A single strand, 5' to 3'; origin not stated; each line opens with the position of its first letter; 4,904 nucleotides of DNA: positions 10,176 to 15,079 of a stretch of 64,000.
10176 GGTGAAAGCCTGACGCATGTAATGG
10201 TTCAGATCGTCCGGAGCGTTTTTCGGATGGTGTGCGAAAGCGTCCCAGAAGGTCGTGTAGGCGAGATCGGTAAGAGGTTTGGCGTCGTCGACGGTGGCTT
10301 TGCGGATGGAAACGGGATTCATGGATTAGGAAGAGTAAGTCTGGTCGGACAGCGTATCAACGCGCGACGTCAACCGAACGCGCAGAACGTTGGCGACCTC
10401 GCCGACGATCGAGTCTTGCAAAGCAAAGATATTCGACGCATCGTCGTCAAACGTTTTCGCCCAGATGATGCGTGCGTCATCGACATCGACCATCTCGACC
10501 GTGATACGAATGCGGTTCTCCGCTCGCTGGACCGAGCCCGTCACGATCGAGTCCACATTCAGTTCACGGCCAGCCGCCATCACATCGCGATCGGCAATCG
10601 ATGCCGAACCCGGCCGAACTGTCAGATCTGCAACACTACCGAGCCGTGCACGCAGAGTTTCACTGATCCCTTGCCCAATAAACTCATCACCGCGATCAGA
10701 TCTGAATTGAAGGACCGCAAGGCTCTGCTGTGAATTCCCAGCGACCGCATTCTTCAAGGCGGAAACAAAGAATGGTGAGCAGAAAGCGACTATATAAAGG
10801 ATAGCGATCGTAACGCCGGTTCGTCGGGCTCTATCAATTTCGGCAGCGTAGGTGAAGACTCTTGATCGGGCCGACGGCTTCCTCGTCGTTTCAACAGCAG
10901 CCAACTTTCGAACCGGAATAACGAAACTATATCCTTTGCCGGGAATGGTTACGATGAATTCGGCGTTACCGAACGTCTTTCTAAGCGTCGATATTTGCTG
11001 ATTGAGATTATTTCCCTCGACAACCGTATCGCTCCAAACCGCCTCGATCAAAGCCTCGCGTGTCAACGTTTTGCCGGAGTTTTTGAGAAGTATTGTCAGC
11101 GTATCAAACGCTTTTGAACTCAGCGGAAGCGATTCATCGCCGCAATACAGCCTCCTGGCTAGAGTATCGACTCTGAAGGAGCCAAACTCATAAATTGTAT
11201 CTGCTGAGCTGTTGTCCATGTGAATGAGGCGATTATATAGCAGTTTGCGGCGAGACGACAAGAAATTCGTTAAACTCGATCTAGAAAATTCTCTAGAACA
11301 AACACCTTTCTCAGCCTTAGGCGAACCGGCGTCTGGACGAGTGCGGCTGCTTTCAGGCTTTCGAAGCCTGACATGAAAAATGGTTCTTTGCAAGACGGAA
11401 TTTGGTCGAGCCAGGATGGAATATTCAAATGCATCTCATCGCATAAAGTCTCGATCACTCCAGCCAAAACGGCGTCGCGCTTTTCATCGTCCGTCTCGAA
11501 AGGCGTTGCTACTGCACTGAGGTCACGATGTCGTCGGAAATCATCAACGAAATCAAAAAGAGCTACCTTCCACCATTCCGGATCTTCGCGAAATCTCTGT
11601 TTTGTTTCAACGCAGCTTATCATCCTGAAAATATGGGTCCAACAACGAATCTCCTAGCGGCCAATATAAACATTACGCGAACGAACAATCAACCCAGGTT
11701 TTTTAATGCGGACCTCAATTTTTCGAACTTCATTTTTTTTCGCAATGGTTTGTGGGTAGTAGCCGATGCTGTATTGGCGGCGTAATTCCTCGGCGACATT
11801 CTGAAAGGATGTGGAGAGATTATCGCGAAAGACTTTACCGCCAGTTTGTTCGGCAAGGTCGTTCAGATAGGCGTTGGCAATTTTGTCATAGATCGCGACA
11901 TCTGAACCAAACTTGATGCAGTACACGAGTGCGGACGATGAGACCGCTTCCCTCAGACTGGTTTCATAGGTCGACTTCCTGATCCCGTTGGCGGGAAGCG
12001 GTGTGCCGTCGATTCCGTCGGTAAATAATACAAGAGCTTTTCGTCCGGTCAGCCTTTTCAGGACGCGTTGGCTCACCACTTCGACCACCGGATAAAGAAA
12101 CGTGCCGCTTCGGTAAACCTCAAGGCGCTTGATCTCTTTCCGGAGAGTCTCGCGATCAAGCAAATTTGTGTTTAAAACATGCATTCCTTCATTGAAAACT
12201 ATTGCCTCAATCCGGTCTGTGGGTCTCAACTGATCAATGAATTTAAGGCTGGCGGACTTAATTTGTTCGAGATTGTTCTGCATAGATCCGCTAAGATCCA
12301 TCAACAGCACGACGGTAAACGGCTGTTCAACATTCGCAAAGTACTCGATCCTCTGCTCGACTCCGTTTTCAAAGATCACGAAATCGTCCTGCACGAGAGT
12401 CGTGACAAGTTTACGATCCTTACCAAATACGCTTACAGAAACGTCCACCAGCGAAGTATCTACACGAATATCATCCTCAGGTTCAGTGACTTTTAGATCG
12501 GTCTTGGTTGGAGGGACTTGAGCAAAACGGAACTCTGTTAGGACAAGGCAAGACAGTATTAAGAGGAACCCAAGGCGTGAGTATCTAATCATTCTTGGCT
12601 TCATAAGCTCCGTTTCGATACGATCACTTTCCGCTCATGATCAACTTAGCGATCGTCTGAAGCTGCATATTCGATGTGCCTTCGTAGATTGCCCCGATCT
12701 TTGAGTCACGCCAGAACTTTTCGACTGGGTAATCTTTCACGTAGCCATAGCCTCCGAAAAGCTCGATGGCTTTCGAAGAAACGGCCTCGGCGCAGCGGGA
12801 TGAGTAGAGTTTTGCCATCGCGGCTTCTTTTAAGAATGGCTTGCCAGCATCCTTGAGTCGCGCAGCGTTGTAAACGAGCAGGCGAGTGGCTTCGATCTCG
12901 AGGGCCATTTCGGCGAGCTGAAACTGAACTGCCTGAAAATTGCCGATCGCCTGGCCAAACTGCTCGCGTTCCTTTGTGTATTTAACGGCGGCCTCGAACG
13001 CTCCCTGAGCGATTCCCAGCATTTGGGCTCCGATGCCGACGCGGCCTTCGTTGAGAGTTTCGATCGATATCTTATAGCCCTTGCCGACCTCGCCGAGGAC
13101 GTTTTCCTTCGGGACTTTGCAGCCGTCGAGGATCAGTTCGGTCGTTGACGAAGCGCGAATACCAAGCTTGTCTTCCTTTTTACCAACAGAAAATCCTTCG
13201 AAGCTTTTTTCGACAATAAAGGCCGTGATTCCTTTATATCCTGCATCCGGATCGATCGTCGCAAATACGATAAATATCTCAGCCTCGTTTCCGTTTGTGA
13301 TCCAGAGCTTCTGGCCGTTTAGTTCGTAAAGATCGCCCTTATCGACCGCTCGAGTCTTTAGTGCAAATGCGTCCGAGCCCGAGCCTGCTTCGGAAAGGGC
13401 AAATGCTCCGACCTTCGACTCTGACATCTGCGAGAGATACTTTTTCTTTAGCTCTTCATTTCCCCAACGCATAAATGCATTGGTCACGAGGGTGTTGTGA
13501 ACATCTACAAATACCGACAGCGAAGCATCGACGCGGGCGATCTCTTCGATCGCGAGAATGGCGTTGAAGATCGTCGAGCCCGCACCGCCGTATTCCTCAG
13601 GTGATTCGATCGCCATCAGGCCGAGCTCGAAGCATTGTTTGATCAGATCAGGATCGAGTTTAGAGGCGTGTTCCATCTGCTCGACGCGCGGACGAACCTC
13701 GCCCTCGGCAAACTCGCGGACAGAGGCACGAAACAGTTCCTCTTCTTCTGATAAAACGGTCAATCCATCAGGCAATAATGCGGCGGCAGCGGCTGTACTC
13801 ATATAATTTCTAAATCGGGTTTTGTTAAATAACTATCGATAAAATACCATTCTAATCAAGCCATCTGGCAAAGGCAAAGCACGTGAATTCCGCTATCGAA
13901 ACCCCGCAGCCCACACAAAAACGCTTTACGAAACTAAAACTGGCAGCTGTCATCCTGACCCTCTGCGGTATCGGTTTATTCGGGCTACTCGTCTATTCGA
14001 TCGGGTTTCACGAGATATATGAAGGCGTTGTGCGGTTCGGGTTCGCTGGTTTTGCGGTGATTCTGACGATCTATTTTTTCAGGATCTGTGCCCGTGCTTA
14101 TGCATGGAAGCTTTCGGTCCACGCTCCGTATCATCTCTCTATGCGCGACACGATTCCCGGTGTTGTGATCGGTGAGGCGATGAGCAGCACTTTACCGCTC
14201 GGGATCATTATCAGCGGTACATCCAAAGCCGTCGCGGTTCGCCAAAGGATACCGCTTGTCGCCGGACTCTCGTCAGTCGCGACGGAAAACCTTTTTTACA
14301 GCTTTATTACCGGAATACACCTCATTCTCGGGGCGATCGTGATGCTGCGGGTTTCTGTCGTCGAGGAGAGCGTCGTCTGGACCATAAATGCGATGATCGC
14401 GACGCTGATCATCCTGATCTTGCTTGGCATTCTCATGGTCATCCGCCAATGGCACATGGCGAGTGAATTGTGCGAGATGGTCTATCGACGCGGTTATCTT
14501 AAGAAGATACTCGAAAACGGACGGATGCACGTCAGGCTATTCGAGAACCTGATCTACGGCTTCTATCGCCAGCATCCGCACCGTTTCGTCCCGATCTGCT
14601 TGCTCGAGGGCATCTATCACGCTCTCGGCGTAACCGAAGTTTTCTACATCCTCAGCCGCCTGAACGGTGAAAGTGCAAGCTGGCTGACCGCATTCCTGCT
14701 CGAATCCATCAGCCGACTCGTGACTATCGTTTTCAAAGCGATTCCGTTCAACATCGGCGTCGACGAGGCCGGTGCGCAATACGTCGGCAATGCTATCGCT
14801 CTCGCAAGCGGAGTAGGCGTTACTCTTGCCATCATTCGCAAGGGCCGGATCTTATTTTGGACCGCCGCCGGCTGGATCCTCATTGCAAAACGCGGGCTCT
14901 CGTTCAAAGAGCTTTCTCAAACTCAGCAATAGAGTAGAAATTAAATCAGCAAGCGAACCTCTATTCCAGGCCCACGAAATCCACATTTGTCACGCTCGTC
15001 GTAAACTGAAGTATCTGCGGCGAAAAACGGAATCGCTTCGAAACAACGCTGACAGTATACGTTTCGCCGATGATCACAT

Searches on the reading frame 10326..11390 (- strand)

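Call 42: search_protein_families(library=pfam, proteins=[window:10326-11390:-], max_evalue=0.01)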
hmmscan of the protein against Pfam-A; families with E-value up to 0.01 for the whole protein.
window:10326-11390:- (354 aa): 3 families
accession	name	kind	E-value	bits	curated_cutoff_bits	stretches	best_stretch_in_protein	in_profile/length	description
PF00486.34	Trans_reg_C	-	1.2e-15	57.7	26.2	1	86-156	2-77/77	Transcriptional regulatory protein, C terminal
PF17680.6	FlgO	-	0.00013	22.2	22.6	1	255-312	64-121/130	FlgO protein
PF04052.18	TolB_N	-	0.00077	20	22.4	1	218-304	9-101/106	TolB amino-terminal domain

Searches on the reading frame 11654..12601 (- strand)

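Call 16: search_protein_families(library=pfam, proteins=[window:11654-12601:-], max_evalue=0.001)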
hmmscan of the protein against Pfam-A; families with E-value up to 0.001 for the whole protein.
window:11654-12601:- (315 aa): 3 families
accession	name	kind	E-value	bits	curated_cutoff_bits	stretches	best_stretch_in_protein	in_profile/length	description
PF00092.34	VWA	-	1.3e-12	48.8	23.8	1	97-270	2-172/174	von Willebrand factor type A domain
PF13519.12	VWA_2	-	9.2e-12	46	27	1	97-196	1-106/107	von Willebrand factor type A domain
PF05762.20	VWA_CoxE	-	7.2e-06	26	26.4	1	92-202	54-165/222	VWA domain containing CoxE-like protein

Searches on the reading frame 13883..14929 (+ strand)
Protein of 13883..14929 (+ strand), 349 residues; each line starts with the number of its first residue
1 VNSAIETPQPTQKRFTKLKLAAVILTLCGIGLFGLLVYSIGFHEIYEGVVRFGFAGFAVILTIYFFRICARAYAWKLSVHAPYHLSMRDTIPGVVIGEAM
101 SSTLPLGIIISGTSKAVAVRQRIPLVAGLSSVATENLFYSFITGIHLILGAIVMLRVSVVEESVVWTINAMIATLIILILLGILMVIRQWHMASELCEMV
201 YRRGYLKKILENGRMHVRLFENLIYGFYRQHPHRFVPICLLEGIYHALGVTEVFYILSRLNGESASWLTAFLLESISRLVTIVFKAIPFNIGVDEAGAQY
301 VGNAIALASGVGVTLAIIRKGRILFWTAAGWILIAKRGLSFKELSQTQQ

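Call 16: search_protein_families(library=pfam, proteins=[window:13883-14929:+], max_evalue=0.001)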
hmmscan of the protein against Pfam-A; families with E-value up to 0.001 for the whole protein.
window:13883-14929:+ (349 aa): 1 family
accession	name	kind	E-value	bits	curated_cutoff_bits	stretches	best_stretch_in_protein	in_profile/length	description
PF03706.18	LPG_synthase_TM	-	8.4e-15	55.4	33.4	1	25-326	7-298/302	Lysylphosphatidylglycerol synthase TM region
